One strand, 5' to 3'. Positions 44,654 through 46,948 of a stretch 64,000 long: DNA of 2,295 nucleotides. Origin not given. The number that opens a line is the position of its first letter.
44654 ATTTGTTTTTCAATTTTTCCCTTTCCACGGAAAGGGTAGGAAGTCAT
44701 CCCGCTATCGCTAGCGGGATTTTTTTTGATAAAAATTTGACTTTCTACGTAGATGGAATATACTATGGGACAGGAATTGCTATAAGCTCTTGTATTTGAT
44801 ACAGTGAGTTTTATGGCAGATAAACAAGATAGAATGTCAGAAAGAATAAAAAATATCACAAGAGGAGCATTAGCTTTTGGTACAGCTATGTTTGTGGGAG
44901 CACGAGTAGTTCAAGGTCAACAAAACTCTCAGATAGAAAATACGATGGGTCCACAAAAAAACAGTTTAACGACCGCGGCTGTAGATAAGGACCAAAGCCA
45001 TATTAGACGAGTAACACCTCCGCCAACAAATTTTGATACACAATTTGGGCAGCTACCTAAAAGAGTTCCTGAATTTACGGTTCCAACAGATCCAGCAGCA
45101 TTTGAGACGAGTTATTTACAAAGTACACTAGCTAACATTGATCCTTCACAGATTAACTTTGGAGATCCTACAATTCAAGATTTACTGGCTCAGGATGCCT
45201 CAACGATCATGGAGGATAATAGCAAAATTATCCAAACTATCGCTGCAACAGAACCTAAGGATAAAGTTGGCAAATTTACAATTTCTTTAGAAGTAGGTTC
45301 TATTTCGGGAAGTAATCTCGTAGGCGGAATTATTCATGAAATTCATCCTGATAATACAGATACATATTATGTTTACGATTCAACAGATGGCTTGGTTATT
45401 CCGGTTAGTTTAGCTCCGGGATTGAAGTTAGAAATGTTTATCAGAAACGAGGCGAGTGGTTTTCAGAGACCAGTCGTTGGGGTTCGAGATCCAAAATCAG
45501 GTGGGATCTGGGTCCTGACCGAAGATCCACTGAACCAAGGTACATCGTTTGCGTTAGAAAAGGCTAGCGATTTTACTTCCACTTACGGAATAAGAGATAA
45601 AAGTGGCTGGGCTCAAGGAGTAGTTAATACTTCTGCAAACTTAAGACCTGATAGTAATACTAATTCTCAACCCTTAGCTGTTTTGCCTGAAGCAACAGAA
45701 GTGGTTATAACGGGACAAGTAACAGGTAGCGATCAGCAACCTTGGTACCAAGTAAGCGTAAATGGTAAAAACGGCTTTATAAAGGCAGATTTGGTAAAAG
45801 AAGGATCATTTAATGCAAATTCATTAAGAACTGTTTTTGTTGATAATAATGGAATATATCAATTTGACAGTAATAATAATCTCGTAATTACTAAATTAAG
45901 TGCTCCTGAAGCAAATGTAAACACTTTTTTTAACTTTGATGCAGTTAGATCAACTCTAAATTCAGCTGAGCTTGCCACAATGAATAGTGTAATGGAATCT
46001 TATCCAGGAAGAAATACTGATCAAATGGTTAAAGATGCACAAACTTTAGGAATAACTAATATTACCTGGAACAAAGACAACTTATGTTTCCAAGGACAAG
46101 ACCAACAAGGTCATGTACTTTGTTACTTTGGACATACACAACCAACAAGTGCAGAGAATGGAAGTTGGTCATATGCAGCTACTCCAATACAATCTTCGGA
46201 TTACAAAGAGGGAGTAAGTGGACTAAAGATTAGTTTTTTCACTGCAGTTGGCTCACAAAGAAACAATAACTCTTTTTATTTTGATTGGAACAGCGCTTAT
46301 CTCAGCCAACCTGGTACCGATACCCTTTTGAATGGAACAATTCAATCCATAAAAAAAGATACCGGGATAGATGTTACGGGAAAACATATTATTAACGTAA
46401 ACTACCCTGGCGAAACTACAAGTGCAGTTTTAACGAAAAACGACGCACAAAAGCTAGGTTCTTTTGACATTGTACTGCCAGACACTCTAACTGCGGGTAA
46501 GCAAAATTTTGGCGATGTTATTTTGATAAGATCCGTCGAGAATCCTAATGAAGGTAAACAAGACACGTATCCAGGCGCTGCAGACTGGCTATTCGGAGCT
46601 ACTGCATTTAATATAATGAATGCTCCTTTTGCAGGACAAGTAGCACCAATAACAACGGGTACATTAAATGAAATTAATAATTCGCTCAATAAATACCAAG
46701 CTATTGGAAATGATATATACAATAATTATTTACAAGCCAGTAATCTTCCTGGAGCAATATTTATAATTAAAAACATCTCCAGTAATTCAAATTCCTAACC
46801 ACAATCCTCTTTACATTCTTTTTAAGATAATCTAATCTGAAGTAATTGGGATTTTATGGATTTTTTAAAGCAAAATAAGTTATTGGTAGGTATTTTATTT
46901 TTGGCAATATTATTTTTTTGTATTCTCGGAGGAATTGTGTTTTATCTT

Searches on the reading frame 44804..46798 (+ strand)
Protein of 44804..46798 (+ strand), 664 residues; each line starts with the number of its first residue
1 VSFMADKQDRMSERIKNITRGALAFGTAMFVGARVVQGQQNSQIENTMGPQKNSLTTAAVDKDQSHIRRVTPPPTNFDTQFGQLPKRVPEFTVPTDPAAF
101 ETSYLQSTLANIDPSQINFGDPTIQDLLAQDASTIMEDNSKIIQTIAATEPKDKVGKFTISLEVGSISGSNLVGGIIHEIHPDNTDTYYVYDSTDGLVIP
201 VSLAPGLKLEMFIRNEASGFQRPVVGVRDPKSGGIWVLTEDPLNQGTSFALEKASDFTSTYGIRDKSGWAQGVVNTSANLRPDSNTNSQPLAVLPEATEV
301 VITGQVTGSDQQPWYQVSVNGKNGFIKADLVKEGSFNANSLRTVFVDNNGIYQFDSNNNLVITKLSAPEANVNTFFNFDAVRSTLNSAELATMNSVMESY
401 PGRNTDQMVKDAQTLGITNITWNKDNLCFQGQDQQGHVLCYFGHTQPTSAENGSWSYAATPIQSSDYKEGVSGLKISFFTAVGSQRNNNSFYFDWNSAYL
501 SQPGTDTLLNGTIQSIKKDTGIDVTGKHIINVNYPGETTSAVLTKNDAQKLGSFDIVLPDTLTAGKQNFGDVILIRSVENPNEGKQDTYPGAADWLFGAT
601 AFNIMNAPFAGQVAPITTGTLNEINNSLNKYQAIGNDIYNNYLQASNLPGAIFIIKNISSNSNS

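Call 65: search_protein_families(library=pfam, proteins=[window:44804-46798:+], max_evalue=0.001)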
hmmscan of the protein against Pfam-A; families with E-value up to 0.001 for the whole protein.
window:44804-46798:+ (664 aa): 1 family
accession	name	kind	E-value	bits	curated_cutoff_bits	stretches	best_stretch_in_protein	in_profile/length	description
PF08239.17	SH3_3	-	4.4e-06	27.2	27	1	277-331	2-53/54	Bacterial SH3 domain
